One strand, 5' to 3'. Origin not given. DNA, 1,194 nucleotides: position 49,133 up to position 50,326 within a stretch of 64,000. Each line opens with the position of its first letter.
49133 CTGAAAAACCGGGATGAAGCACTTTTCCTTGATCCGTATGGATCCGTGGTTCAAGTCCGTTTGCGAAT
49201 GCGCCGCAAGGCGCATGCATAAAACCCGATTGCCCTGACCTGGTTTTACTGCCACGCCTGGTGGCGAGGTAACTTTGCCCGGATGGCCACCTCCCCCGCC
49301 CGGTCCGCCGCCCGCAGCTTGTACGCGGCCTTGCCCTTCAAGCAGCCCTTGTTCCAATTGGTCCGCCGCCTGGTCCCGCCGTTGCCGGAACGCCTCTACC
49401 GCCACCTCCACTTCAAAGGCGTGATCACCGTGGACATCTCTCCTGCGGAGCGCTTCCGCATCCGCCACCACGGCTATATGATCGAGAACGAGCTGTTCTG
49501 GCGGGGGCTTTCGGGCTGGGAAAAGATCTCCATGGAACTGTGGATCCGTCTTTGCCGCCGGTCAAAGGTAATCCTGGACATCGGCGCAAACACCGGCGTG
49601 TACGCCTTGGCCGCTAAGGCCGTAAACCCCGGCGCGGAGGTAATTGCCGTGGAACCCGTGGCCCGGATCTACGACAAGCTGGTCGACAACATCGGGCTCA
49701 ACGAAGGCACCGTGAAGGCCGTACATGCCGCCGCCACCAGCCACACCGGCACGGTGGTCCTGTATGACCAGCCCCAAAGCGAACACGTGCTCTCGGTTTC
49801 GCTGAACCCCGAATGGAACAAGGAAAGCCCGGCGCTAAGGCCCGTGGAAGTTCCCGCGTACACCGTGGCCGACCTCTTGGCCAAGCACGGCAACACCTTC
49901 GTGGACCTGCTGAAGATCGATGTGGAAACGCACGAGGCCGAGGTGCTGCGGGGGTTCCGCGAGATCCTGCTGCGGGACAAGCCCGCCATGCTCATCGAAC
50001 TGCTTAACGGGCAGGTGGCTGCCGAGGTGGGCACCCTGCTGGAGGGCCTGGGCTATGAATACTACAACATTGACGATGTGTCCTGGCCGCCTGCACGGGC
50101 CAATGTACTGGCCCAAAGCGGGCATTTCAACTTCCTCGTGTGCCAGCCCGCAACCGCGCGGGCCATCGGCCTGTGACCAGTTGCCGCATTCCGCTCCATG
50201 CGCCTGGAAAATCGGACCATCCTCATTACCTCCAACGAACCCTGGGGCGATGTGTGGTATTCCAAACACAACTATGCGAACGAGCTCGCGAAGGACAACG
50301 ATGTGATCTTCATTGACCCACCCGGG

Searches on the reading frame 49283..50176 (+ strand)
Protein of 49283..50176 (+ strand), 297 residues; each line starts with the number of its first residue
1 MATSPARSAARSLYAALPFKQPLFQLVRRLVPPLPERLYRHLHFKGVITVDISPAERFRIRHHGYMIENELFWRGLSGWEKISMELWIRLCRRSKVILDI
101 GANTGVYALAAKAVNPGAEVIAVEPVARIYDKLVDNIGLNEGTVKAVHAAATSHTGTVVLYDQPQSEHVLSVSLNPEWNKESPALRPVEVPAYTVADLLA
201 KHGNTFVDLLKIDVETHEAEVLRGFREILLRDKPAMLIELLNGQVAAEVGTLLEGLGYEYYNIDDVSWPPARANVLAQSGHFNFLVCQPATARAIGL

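Call 75: search_protein_families(library=pfam, proteins=[window:49283-50176:+], max_evalue=0.01)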
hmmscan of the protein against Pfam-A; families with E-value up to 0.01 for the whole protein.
window:49283-50176:+ (297 aa): 2 families
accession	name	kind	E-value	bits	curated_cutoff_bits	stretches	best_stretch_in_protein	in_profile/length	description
PF05050.19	Methyltransf_21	-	4e-19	69.8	22.7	1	99-260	1-173/173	Methyltransferase FkbM domain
PF05575.17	V_cholerae_RfbT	-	0.00013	21.8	27.9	1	83-150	68-136/286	Vibrio cholerae RfbT protein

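Call 84: find_encoding_contigs(protein=window:49283-50176:+, flank=1500, max_places=8)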
Protein window:49283-50176:+ (297 aa): 16 contigs read that carry it; 7 places shown.
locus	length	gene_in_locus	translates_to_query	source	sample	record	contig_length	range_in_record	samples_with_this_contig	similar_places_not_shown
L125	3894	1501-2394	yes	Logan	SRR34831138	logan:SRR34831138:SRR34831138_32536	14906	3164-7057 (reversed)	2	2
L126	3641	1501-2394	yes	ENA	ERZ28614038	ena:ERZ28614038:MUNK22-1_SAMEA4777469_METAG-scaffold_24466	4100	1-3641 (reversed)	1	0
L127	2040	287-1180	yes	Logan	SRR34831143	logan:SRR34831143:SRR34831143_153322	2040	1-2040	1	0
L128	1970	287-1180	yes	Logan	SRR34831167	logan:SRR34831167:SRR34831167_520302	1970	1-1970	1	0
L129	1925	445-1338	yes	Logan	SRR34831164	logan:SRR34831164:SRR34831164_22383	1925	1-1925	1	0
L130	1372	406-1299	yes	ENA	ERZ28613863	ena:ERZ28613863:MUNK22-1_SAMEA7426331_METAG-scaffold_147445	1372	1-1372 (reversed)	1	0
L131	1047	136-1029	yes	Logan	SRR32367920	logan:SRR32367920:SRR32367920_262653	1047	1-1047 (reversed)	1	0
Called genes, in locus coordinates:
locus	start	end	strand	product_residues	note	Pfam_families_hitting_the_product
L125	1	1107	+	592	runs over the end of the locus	PF13439:Glyco_transf_4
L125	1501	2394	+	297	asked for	PF05050:Methyltransf_21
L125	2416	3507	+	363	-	PF13524:Glyco_trans_1_2 (weak)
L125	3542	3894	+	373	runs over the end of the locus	PF13692:Glyco_trans_1_4 (faint)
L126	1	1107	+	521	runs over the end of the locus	?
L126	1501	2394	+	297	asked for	PF05050:Methyltransf_21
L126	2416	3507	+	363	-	-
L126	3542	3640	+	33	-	?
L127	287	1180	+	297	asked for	PF05050:Methyltransf_21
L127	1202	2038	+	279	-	?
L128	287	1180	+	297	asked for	PF05050:Methyltransf_21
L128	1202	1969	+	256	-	?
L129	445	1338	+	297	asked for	PF05050:Methyltransf_21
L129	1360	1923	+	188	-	?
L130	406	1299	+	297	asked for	PF05050:Methyltransf_21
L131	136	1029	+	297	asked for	PF05050:Methyltransf_21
